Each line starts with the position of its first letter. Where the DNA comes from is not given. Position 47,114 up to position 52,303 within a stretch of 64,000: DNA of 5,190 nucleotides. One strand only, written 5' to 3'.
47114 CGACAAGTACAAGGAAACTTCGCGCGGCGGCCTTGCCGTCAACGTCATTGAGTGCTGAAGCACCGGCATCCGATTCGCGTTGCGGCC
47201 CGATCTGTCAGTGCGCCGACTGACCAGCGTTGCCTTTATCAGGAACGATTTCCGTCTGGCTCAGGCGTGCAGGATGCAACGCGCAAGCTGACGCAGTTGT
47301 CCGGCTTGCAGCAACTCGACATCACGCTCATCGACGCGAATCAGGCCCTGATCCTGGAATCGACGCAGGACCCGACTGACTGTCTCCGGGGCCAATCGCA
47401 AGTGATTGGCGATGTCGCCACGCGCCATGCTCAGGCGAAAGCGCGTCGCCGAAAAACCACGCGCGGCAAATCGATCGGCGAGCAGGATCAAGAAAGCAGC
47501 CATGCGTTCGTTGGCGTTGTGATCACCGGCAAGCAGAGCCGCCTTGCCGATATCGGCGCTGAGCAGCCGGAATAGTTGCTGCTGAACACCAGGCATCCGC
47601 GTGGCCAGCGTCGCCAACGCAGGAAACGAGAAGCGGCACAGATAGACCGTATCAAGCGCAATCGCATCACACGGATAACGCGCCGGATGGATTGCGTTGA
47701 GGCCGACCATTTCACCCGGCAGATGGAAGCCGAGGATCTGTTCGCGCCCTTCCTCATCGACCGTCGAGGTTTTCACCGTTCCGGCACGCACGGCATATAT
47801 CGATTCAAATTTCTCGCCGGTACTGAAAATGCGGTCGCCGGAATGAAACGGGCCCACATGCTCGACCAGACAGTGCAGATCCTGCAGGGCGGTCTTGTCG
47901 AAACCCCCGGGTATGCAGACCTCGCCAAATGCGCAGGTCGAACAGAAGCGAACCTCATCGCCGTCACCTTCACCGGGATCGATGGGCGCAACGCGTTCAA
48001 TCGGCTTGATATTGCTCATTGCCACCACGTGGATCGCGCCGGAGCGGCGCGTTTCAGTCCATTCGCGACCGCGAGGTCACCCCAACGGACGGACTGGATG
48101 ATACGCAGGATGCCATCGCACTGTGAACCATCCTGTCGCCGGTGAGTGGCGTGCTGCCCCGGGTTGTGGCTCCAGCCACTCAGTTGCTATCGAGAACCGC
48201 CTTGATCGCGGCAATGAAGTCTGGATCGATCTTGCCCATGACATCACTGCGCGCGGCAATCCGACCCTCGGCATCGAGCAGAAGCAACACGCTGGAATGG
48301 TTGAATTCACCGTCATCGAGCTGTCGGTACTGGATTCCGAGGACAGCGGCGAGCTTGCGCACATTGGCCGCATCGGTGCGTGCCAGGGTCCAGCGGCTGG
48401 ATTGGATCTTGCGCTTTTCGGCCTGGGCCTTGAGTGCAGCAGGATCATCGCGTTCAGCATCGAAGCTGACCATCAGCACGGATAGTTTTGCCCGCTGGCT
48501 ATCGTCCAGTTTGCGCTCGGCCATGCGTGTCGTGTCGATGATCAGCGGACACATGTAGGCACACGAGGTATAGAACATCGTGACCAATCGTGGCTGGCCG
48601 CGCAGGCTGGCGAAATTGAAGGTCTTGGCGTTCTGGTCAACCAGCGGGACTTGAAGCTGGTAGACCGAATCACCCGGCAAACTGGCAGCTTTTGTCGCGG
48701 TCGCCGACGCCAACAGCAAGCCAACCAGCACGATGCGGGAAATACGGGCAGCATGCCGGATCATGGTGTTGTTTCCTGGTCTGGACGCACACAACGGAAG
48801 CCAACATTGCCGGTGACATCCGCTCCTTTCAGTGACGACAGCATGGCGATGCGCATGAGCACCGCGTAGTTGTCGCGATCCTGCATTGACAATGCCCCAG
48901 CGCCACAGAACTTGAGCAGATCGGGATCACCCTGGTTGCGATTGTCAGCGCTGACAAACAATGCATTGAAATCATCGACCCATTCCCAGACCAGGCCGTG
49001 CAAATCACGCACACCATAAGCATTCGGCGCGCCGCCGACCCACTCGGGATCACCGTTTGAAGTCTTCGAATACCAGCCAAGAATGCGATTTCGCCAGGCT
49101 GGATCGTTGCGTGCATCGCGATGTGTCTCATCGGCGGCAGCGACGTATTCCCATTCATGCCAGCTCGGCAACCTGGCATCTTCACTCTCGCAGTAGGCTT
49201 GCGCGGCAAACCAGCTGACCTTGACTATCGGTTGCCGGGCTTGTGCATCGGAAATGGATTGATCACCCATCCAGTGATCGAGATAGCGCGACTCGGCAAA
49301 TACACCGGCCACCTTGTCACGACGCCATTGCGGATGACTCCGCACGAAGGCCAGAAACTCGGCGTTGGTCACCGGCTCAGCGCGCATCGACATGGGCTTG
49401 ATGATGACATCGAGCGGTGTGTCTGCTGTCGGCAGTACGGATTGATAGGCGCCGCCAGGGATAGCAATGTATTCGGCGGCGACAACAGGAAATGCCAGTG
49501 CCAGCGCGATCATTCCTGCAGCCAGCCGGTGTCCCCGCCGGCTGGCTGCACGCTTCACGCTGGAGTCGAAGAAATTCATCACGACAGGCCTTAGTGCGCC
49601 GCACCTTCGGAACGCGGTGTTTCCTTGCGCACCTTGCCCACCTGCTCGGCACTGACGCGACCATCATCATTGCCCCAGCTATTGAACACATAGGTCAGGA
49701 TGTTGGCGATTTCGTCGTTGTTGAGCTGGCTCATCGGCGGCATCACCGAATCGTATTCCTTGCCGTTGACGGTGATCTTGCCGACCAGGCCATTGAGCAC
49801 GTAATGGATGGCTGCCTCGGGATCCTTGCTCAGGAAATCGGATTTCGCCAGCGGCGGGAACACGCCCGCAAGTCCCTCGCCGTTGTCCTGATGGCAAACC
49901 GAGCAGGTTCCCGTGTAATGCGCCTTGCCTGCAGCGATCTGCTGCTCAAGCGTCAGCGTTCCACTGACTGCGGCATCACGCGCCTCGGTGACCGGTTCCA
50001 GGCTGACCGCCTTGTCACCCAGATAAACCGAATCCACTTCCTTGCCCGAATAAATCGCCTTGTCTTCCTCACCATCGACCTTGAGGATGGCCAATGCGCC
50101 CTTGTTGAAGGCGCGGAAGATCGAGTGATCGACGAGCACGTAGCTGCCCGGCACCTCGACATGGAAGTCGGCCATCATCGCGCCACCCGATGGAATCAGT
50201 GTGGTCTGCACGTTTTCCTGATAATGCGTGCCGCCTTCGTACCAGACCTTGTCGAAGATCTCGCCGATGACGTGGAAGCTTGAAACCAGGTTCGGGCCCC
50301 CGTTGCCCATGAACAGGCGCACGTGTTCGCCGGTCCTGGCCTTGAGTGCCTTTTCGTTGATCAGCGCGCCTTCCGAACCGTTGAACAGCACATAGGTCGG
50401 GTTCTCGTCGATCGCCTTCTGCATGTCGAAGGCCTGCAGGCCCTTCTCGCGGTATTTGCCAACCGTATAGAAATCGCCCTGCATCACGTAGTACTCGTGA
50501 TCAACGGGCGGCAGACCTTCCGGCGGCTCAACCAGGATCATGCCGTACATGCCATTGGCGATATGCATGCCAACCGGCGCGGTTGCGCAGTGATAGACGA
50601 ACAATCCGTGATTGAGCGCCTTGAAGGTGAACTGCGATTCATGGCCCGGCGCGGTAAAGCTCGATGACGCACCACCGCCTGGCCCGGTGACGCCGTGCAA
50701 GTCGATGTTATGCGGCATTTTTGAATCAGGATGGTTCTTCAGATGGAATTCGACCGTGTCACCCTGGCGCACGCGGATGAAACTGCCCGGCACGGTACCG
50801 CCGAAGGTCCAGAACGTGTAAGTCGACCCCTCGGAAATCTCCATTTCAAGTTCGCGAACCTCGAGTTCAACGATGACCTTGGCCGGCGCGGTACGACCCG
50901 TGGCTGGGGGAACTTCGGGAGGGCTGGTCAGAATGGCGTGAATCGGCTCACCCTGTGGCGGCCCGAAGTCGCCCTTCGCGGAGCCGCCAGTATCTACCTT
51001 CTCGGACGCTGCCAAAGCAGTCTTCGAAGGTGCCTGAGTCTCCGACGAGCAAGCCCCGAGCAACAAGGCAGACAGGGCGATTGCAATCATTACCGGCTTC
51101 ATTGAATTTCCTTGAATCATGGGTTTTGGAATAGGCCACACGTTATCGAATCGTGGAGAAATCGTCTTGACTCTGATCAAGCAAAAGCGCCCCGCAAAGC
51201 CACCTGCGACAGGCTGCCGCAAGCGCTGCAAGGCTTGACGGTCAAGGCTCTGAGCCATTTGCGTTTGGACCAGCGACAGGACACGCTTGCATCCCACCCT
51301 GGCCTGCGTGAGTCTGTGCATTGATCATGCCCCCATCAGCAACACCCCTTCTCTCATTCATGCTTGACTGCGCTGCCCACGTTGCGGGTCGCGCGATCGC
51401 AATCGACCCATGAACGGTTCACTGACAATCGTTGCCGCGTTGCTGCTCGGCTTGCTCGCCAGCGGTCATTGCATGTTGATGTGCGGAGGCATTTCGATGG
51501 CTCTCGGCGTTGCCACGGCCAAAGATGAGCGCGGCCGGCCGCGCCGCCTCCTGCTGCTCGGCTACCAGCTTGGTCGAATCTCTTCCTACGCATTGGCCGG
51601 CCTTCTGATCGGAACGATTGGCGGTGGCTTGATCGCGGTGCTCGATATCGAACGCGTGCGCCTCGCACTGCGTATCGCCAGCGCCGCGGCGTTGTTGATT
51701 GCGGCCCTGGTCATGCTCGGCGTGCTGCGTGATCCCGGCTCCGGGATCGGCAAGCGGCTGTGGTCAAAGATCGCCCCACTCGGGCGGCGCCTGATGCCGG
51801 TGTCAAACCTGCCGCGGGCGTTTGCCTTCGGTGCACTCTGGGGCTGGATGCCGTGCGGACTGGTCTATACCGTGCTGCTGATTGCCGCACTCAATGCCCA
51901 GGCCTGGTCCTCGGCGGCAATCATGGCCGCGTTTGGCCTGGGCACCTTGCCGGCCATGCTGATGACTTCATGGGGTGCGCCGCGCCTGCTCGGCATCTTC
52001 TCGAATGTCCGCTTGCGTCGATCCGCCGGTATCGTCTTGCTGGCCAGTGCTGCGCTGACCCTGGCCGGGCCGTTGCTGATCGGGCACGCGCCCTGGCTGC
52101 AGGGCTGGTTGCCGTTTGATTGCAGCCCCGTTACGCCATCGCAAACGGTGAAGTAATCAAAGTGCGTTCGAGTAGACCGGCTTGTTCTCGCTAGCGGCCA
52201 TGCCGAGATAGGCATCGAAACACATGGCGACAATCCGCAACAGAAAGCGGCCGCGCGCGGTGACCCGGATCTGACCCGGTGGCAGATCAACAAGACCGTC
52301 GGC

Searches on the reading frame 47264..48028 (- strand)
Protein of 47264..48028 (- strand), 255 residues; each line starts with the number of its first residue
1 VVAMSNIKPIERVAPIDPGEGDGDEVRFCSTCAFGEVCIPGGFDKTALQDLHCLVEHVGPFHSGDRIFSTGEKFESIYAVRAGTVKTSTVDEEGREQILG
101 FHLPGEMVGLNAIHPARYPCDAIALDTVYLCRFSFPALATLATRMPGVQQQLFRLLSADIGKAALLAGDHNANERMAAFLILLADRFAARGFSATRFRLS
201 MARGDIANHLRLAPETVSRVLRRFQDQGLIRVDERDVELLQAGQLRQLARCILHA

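Call 65: search_protein_families(library=pfam, proteins=[window:47264-48028:-], max_evalue=0.00001)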
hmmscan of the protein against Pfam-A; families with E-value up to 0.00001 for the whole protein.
window:47264-48028:- (255 aa): 3 families
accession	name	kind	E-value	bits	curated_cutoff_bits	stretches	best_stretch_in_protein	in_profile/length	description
PF00027.35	cNMP_binding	-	1.3e-15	57.6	27.5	1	61-141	4-85/89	Cyclic nucleotide-binding domain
PF13545.12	HTH_Crp_2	-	1.9e-15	57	27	1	174-248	1-70/70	Crp-like helix-turn-helix domain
PF00325.26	Crp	-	3.3e-09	36.8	21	1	199-230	1-32/32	Bacterial regulatory proteins, crp family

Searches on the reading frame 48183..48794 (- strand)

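Call 65: search_protein_families(library=pfam, proteins=[window:48183-48794:-], max_evalue=0.00001)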
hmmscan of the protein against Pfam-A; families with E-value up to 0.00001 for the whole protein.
window:48183-48794:- (204 aa): 1 family
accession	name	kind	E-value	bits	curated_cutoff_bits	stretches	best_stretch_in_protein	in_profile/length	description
PF02630.20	SCO1-SenC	-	4.6e-17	62.7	22.8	1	51-178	6-133/134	SCO1/SenC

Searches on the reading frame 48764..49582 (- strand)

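Call 65: search_protein_families(library=pfam, proteins=[window:48764-49582:-], max_evalue=0.00001)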
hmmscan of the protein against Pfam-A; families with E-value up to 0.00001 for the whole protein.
window:48764-49582:- (273 aa): 1 family
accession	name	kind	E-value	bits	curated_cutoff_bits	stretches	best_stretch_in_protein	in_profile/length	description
PF03781.23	FGE-sulfatase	-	7.2e-27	95.1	23.3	1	36-266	3-255/255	Sulfatase-modifying factor enzyme 1-like domain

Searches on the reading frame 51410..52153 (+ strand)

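Call 65: search_protein_families(library=pfam, proteins=[window:51410-52153:+], max_evalue=0.00001)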
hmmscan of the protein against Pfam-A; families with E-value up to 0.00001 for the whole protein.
window:51410-52153:+ (248 aa): 1 family
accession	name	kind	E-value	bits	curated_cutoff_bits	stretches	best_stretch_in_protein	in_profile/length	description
PF13386.12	DsbD_2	-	1.9e-43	149.1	24.9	1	9-211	1-195/199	Cytochrome C biogenesis protein transmembrane region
